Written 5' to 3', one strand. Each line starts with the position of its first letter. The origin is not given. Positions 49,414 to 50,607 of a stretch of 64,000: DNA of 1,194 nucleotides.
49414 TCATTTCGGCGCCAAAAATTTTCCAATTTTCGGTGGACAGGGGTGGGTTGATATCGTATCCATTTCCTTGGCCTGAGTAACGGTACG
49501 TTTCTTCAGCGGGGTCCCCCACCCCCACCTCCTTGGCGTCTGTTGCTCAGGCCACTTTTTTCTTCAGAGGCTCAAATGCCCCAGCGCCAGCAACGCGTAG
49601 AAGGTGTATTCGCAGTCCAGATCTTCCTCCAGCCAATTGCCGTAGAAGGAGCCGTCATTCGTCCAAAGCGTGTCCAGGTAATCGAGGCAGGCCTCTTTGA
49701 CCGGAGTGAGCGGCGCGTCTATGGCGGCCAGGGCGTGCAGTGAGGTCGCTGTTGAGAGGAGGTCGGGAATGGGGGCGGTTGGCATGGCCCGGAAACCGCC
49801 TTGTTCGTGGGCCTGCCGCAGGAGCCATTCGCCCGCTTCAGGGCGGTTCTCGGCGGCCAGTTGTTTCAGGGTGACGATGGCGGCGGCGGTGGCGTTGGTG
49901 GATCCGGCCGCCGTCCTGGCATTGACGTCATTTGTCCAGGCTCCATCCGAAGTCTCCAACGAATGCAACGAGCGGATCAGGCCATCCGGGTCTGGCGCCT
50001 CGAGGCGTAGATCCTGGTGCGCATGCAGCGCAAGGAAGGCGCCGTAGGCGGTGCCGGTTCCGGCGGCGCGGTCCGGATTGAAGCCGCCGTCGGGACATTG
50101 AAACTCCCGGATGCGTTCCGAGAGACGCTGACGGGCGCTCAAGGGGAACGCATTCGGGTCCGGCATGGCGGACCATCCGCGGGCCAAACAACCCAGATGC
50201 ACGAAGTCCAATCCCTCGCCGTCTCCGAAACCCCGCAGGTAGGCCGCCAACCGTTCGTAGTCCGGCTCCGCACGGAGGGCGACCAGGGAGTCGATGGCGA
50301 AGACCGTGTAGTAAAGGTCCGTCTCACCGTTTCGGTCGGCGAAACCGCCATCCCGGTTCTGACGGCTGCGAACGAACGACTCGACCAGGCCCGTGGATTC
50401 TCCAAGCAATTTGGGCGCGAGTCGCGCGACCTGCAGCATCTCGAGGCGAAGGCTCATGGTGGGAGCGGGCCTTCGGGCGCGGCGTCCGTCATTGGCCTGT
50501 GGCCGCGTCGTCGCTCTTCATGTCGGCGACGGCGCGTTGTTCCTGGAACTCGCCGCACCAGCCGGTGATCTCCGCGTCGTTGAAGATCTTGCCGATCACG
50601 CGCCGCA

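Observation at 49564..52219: DUF116-polyprenyl diphosphate synthase fusion paired with an orphan prenyltransferase-beta/terpene-cyclase-like protein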

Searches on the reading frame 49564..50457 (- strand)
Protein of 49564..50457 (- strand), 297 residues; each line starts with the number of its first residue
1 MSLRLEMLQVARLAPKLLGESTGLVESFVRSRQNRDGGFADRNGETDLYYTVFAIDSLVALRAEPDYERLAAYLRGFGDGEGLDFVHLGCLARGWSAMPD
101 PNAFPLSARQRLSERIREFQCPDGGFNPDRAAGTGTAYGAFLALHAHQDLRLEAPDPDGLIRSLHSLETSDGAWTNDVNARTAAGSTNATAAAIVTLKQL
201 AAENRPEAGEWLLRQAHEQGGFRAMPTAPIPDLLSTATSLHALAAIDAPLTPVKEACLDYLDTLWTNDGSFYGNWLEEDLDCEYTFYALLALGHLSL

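Call 3: search_protein_families(library=pfam, proteins=[window:49564-50457:-], max_evalue=0.01)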
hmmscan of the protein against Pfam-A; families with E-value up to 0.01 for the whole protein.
window:49564-50457:- (297 aa): 3 families
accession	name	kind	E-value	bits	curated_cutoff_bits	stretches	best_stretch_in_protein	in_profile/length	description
PF00432.27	Prenyltrans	-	6.5e-17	62.3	26.5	1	194-291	39-138/304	Prenyltransferase alpha-alpha toroid domain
PF13249.12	SQHop_cyclase_N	-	0.00036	20.2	26.2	0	163-243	7-84/291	Squalene-hopene cyclase N-terminal domain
PF13243.12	SQHop_cyclase_C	-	0.00091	18.8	26.1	0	27-66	166-205/319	Squalene-hopene cyclase C-terminal domain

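Call 4: search_protein_families(library=ncbifam, proteins=[window:49564-50457:-], max_evalue=0.01)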
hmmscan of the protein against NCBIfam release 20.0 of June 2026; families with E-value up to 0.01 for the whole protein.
window:49564-50457:- (297 aa): 2 families
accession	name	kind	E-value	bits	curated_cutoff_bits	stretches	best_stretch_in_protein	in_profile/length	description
NF053823.1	SCO2321_fam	equivalog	1.1e-05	24.5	300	1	184-254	98-169/405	SCO2321 family membrane protein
TIGR03463.1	osq_cycl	subfamily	3.1e-05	22.5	851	0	90-225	459-605/634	2,3-oxidosqualene cyclase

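Call 12: find_homologous_proteins(query=window:49564-50457:-, max_evalue=0.00001)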
Query window:49564-50457:- (297 aa): 5630 proteins with E <= 0.00001 among 8000 candidates; the best 120 are listed.
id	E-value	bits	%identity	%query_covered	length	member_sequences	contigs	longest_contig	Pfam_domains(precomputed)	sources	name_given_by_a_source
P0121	6.8e-197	671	100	100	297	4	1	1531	PF00432.28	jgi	-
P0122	1.0e-158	545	80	100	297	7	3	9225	PF00432.28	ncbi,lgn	-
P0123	2.7e-155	534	80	100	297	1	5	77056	PF13243.13,PF00432.28,PF13249.13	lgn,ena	-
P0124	1.3e-151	522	79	100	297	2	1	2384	PF00432.28,PF13249.13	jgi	-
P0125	1.1e-144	499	75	100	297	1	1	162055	PF00432.28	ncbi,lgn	-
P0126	4.2e-128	445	67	100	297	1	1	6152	PF00432.28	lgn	-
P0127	1.8e-127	443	66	100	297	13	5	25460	PF13243.13,PF00432.28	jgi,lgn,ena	jgi:prenyltransferase beta subunit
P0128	5.8e-124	431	64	100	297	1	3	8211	PF00432.28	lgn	-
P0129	2.2e-122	426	64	100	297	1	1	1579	PF00432.28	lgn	-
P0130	2.6e-110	386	59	100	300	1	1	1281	PF00432.28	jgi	jgi:prenyltransferase beta subunit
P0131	2.7e-110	386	60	100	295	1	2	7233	PF00432.28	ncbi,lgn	-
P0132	2.1e-109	383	60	98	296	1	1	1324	PF00432.28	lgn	-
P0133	4.2e-109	382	59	100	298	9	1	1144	PF00432.28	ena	-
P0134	7.9e-109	382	60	100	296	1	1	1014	PF00432.28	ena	-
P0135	1.5e-108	381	61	100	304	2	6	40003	PF00432.28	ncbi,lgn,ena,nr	ncbi:MAG TPA: hypothetical protein DCM86_16545 [Verrucomicrobiales bacterium]|nr:hypothetical protei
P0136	1.4e-107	378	61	100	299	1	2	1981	PF00432.28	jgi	jgi:hypothetical protein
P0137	1.8e-107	377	59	99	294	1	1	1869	PF00432.28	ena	-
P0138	2.3e-107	377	58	100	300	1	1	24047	PF00432.28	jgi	jgi:prenyltransferase beta subunit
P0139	2.8e-107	377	59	100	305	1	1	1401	PF00432.28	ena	-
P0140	3.0e-107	376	59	100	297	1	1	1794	PF00432.28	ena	-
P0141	5.7e-107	376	59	100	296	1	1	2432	PF00432.28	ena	-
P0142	7.6e-107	375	58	100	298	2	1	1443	PF00432.28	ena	-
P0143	9.2e-107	375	59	100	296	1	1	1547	PF00432.28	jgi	-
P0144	9.7e-107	375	58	100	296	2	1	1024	PF00432.28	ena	-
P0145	1.2e-106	374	58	100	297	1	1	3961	PF00432.28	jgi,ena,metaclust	metaclust:\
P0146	1.3e-106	374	58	100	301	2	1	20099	PF00432.28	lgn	-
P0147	2.0e-106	374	59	100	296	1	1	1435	PF00432.28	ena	-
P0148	2.7e-106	373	58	100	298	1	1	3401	PF00432.28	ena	-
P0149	5.8e-106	372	59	100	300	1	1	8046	PF00432.28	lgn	-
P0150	6.0e-106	372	58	100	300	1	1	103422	PF00432.28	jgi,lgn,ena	-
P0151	6.0e-106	372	58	100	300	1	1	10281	PF00432.28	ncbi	ncbi:MAG: prenyltransferase/squalene oxidase repeat-containing protein [Verrucomicrobiota bacterium]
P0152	7.3e-106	372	57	100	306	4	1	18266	PF00432.28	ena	-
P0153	7.7e-106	372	59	99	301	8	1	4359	PF00432.28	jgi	-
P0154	8.3e-106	372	59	100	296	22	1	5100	PF00432.28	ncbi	-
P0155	1.0e-105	371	58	100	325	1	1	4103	PF00432.28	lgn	-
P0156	1.0e-105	371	59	100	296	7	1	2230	PF00432.28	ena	-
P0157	1.1e-105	371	58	100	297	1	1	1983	PF00432.28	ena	-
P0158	1.4e-105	371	58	100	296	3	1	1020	PF00432.28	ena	-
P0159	1.7e-105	371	58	99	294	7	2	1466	PF00432.28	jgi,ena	-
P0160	2.0e-105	370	57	98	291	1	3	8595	PF00432.28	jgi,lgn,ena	-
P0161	2.5e-105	370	58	100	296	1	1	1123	PF00432.28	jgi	-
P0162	2.9e-105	370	57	100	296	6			PF00432.28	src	-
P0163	3.3e-105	370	57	100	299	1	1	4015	PF00432.28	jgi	jgi:hypothetical protein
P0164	4.3e-105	369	59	100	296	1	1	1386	PF00432.28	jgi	jgi:prenyltransferase beta subunit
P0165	4.8e-105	369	57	100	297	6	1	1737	PF00432.28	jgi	-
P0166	5.2e-105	369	59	100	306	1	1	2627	PF00432.28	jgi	jgi:prenyltransferase beta subunit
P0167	5.9e-105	369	58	100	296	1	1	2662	PF00432.28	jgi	-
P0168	6.1e-105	369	57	98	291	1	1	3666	PF00432.28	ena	-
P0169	8.6e-105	368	57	98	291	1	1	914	PF00432.28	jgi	jgi:prenyltransferase beta subunit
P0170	1.2e-104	368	57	100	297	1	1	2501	PF00432.28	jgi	jgi:prenyltransferase beta subunit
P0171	2.1e-104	367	58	100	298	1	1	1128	PF00432.28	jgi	-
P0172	2.4e-104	367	57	100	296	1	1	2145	PF00432.28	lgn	-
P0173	2.5e-104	367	57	100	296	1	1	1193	PF00432.28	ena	-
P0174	2.6e-104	367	57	100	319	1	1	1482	PF00432.28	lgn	-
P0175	2.8e-104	367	58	100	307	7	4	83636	PF00432.28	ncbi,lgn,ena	-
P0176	2.8e-104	367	60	100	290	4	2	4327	PF13243.13,PF00432.28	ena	-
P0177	3.5e-104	366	58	100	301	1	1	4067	PF00432.28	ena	-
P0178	3.7e-104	366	58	100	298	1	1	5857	PF00432.28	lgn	-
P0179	4.1e-104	366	59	100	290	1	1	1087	PF00432.28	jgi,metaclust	metaclust:\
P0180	4.7e-104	366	60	100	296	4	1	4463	PF00432.28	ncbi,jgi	-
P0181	4.8e-104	366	58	100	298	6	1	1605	PF00432.28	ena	-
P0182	5.0e-104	366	57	100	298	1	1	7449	PF00432.28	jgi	jgi:hypothetical protein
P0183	5.1e-104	366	59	100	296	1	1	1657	PF00432.28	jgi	jgi:prenyltransferase beta subunit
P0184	5.2e-104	366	57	100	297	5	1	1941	PF00432.28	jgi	jgi:prenyltransferase beta subunit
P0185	5.4e-104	366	58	100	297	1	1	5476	PF00432.28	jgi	jgi:hypothetical protein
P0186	6.4e-104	365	57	100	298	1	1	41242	PF00432.28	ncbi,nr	ncbi:MAG: hypothetical protein HY298_23955 [Verrucomicrobia bacterium]|nr:hypothetical protein [Verr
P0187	7.7e-104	365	58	100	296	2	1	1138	PF00432.28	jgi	-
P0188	7.9e-104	365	57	100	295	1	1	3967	PF00432.28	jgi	jgi:prenyltransferase beta subunit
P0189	1.1e-103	365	57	100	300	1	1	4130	PF00432.28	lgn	-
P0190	1.1e-103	365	57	100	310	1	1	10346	PF00432.28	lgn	-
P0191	1.1e-103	365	57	100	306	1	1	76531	PF00432.28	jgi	jgi:hypothetical protein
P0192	1.1e-103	365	58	100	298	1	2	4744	PF00432.28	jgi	jgi:prenyltransferase beta subunit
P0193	1.4e-103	364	58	100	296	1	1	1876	PF00432.28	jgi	-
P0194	1.4e-103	364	57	100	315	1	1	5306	PF00432.28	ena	-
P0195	1.9e-103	364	58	100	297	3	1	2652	PF00432.28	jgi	jgi:prenyltransferase beta subunit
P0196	2.0e-103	364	57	100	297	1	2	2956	PF00432.28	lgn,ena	-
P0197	2.3e-103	364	58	100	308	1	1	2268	PF00432.28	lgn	-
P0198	2.3e-103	364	56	100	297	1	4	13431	PF00432.28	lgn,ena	-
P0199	2.6e-103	363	58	98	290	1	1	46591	PF00432.28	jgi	jgi:prenyltransferase beta subunit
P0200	2.7e-103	363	55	99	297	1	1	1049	PF00432.28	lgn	-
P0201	2.8e-103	363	56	100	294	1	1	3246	PF00432.28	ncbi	-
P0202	3.2e-103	363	57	100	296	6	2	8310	PF00432.28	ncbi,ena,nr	ncbi:MAG: hypothetical protein DME19_04590 [Verrucomicrobia bacterium]|nr:MAG: hypothetical protein 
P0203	3.3e-103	363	56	100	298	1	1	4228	PF00432.28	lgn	-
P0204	3.3e-103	363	56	100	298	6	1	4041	PF00432.28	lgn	-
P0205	3.6e-103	363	58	97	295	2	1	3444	PF00432.28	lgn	-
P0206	3.6e-103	363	58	99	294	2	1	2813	PF00432.28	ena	-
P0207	3.9e-103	363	57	100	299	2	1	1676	PF00432.28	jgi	jgi:prenyltransferase beta subunit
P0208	4.9e-103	363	54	100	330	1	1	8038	PF00432.28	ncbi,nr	ncbi:MAG: terpene cyclase/mutase family protein [Chloroflexi bacterium]|nr:terpene cyclase/mutase fa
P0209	1.2e-102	361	58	100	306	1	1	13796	PF13243.13,PF00432.28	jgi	jgi:hypothetical protein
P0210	1.2e-102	361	58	100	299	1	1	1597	PF00432.28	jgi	jgi:prenyltransferase beta subunit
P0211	1.3e-102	361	58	100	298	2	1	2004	PF00432.28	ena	-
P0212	1.3e-102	361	58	97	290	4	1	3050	PF13243.13,PF00432.28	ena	-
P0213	1.3e-102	361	58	100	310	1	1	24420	PF00432.28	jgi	jgi:prenyltransferase beta subunit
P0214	1.4e-102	361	57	100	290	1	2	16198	PF00432.28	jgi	-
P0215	1.4e-102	361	56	100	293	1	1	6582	PF00432.28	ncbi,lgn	-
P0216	1.6e-102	361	58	100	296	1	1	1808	PF00432.28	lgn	-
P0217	1.6e-102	361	56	98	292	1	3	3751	PF00432.28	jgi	jgi:prenyltransferase beta subunit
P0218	2.0e-102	361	57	100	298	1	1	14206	PF00432.28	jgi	jgi:prenyltransferase beta subunit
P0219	2.0e-102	361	58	100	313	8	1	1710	PF00432.28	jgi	jgi:prenyltransferase beta subunit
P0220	2.1e-102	361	59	100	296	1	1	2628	PF00432.28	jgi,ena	-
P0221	2.4e-102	360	58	100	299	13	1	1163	PF00432.28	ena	-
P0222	2.4e-102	360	57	100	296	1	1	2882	PF13243.13,PF00432.28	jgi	jgi:hypothetical protein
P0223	2.6e-102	360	56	99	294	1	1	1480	PF00432.28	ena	-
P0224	2.6e-102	360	56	100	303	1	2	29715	PF00432.28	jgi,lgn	jgi:prenyltransferase beta subunit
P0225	2.8e-102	360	58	100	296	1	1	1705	PF00432.28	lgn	-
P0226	3.1e-102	360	58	100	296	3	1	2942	PF13243.13,PF00432.28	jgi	-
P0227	3.1e-102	360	57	100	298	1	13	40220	PF00432.28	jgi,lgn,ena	-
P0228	3.3e-102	360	56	97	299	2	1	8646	PF00432.28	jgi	-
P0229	3.5e-102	360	57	100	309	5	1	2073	PF00432.28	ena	-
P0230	3.8e-102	360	57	100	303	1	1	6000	PF00432.28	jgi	jgi:hypothetical protein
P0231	3.9e-102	360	59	98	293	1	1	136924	PF00432.28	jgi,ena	-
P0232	4.0e-102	360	57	100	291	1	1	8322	PF00432.28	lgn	-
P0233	4.1e-102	360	57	100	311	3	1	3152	PF00432.28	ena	-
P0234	4.1e-102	360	57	100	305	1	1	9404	PF00432.28,PF13249.13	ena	-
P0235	4.4e-102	359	57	100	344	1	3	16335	PF00432.28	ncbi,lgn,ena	-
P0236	5.3e-102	359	57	99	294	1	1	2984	PF00432.28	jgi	jgi:prenyltransferase beta subunit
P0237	6.2e-102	359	56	100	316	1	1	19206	PF00432.28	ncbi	ncbi:MAG: prenyltransferase/squalene oxidase repeat-containing protein [Limisphaerales bacterium]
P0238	6.3e-102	359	58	100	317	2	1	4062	PF00432.28,PF13249.13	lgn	-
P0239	7.2e-102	359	57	100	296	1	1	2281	PF00432.28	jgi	jgi:prenyltransferase beta subunit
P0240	7.6e-102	359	55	100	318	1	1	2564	PF00432.28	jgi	jgi:prenyltransferase beta subunit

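Call 25: search_solved_structures(query=window:49564-50457:-, max_evalue=1, show_alignments=2)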
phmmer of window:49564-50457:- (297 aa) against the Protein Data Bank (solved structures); distinct sequences matched with E-value up to 1: 18.
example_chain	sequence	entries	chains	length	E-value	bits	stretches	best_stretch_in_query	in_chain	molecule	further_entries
6o60_B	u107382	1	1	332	4.3e-06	29.5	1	197-293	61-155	Geranylgeranyl transferase type-2 subunit beta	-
6j6x_B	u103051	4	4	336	4.5e-06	29.4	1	197-293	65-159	Geranylgeranyl transferase type-2 subunit beta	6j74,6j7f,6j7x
3pz1_B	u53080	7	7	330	5.7e-06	29.1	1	197-293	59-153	Geranylgeranyl transferase type-2 subunit beta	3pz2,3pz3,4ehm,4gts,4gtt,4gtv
1dce_B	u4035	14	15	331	5.7e-06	29.1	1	197-293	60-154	PROTEIN (RAB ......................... BETA SUBUNIT) | RAB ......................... BETA SUBUNIT | Geranylgeranyl transferase type-2 subunit beta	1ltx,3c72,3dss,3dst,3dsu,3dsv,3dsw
1n94_B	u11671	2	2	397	0.058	15.9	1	117-226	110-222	Protein farnesyltransferase beta subunit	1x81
1ft2_B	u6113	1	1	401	0.06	15.9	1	118-227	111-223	PROTEIN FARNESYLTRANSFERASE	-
1nl4_B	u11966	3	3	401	0.06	15.9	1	118-227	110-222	Protein farnesyltransferase beta subunit | Farnesyltransferase subunit beta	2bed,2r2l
1n95_B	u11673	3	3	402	0.06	15.9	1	118-227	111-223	Protein farnesyltransferase beta subunit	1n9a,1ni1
3pz4_B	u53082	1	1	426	0.074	15.6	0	117-226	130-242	Protein farnesyltransferase subunit beta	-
1o1r_B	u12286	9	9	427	0.074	15.6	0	117-226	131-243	Protein farnesyltransferase beta subunit | Protein farnesyltransferase subunit beta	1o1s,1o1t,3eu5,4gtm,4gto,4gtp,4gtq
1d8d_B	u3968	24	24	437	0.08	15.5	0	117-226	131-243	farnesyltransferase (beta subunit) | PROTEIN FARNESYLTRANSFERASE | PROTEIN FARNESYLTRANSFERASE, BETA SUBUNIT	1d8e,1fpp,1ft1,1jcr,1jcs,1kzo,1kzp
2zir_B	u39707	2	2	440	0.082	15.4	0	117-226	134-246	Protein farnesyltransferase subunit beta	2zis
2h6i_B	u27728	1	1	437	0.12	14.9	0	118-226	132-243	Protein farnesyltransferase beta subunit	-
2h6h_B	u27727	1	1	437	0.12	14.9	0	118-226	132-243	Protein farnesyltransferase beta subunit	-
3euv_B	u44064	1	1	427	0.19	14.2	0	118-226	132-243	Protein farnesyltransferase subunit beta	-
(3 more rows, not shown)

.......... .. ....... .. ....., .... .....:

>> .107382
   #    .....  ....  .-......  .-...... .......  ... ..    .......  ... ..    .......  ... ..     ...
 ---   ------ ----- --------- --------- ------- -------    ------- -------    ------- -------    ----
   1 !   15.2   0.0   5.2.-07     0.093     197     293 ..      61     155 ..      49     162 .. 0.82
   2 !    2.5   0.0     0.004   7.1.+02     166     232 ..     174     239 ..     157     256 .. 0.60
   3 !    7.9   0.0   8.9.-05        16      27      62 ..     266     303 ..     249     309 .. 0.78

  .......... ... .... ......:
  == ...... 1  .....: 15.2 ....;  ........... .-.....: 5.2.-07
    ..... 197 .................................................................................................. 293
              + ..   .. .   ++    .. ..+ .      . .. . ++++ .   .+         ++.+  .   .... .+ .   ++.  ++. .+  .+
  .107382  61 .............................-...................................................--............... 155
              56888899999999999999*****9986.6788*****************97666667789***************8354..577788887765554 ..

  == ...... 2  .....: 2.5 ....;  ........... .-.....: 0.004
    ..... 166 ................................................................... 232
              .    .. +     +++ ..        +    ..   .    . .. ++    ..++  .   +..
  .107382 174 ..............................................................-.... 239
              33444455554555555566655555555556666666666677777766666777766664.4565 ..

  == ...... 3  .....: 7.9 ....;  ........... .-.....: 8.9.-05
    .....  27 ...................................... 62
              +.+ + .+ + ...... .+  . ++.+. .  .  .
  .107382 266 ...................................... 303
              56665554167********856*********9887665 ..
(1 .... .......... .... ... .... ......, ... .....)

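Call 50: predict_structure(alignment_id=A2)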
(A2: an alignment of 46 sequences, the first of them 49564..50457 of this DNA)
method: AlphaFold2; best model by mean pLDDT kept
length: 297 residues; sequences in the alignment: 46
mean_pLDDT: 95.3   pTM: 0.92
mean pLDDT of the five models: 95.3, 95.3, 95.1, 95.1, 94.6
residues with pLDDT >= 90: 277; 70-90: 16; 50-70: 4; < 50: 0
segments of 3 or more residues with pLDDT < 50: none
pLDDT, mean of each block of 10 residues (from residue 1): 84 96 98 98 97 98 96 96 97 96 94 98 96 96 96 94 96 89 84 97 94 97 95 98 96 98 97 95 98 97
secondary structure, 60 per line:
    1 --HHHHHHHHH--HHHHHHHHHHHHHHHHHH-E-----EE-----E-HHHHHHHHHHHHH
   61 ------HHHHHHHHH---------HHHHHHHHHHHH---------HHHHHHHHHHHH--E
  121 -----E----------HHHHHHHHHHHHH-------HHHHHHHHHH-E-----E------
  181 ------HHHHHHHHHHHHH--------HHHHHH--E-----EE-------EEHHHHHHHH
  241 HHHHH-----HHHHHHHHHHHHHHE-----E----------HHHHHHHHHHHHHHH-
elements in order: H3-11 H14-31 H48-60 H67-75 H85-96 H106-117 H137-149 H157-166 H187-199 H208-213 H233-245 H251-264 H282-296

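Call 53: fold_search(model_id=the predicted structure, library=pdb)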
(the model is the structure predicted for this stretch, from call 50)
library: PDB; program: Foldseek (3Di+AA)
matches with E <= 10: 654; with E <= 0.001: 87
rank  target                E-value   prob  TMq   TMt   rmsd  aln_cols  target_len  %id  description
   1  6j7f_B                7.4e-07  1.00  0.68  0.62   4.7       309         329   16  Complex of GGTaseIII, farnesyl-Ykt6 (C-terminal methylated), and GGPP (released 2020-01-22)
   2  8pak_A                7.4e-07  1.00  0.64  0.56   6.7       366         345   16  Crystal Structure of a Squalene-Hopene Cyclase from Cystobacter fuscus (released 2024-06-26)
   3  6j7x_B                1.4e-06  1.00  0.69  0.63   6.6       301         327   15  Complex of GGTaseIII, farnesyl-Ykt6, and GGPP (released 2020-01-22)
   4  6o60_B                1.5e-06  1.00  0.73  0.68   4.0       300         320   15  Crystal structure of GGTase3-FBXL2-SKP1 complex (released 2019-06-26)
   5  8paj_A                1.7e-06  1.00  0.66  0.58   6.4       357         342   16  Crystal Structure of a Squalene-Hopene cyclase from Archangium gephyra (released 2024-06-26)
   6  2zir_B                1.7e-06  1.00  0.57  0.43   9.8       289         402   16  Crystal Structure of rat protein farnesyltransferase complexed with a benzofuran inhibitor and FPP (released 2009-02-24)
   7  8paj_B                1.9e-06  1.00  0.63  0.56   7.0       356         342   16  Crystal Structure of a Squalene-Hopene cyclase from Archangium gephyra (released 2024-06-26)
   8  3dss_B                2.0e-06  1.00  0.67  0.61   4.4       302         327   13  Crystal structure of RabGGTase(DELTA LRR; DELTA IG) (released 2008-09-09)
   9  6j74_B                2.7e-06  1.00  0.69  0.63   4.7       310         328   15  Complex of GGTaseIII and full-length Ykt6 (released 2020-01-22)
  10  3c72_B                3.1e-06  1.00  0.70  0.65   4.5       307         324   15  Engineered RabGGTase in complex with a peptidomimetic inhibitor (released 2008-07-22)
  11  1fpp_B                4.2e-06  1.00  0.59  0.44   9.5       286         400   17  PROTEIN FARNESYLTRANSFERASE COMPLEX WITH FARNESYL DIPHOSPHATE (released 1999-06-08)
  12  3dsw_B                4.7e-06  1.00  0.69  0.63   4.2       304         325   15  Crystal structure of RabGGTase(DELTA LRR; DELTA IG)in complex with mono-prenylated peptide Ser-Cys(GG)-Ser-Cys derivat (released 2008-09-09)
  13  4gto_B                4.7e-06  1.00  0.61  0.45   9.4       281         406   16  FTase in complex with BMS analogue 14 (released 2012-10-24)
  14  4ehm_B                5.2e-06  1.00  0.73  0.67   3.9       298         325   15  RabGGTase in complex with covalently bound Psoromic acid (released 2012-05-30)
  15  3dsv_B                5.4e-06  1.00  0.67  0.62   4.5       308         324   14  Crystal structure of RabGGTase(DELTA LRR; DELTA IG)in complex with mono-prenylated peptide Ser-Cys-Ser-Cys(GG) derivat (released 2008-09-09)
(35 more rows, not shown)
